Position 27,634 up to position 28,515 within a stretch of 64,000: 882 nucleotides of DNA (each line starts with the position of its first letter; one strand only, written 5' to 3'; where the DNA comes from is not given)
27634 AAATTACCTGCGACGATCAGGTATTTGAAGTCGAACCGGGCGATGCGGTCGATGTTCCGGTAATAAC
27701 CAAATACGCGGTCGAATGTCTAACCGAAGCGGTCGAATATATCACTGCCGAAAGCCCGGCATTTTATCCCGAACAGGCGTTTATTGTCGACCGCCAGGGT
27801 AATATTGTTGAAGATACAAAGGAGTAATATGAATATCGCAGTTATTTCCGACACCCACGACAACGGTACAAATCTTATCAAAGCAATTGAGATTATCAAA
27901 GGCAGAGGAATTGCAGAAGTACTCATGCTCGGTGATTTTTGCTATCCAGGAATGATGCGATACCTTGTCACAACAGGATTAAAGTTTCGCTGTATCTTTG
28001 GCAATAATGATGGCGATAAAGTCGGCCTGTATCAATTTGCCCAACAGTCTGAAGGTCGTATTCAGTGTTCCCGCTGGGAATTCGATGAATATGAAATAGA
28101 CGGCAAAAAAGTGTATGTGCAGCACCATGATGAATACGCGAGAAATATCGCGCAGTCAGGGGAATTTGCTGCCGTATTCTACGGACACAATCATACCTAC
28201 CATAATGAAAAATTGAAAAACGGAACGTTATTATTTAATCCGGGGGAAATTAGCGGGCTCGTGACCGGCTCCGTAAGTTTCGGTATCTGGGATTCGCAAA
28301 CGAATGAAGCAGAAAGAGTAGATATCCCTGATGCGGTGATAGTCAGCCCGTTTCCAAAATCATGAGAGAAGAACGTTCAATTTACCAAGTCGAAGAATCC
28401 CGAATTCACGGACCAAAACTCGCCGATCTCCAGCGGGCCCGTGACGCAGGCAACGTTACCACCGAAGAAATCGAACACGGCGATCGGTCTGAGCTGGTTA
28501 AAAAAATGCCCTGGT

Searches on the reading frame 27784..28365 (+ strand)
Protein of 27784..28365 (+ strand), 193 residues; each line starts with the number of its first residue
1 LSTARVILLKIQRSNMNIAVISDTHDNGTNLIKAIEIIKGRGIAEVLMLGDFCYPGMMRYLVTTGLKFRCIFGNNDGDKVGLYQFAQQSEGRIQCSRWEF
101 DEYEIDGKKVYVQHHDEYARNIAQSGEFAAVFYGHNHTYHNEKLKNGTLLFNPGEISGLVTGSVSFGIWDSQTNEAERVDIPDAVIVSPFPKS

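Call 81: search_protein_families(library=pfam, proteins=[window:27784-28365:+], max_evalue=0.00001)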
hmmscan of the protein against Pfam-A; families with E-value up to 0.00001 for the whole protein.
window:27784-28365:+ (193 aa): 2 families
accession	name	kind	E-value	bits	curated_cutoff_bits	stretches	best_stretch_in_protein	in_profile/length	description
PF12850.12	Metallophos_2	-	2e-25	90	27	1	16-172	1-152/154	Calcineurin-like phosphoesterase superfamily domain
PF00149.33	Metallophos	-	6.9e-08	33.6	21.5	1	16-114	1-114/191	Calcineurin-like phosphoesterase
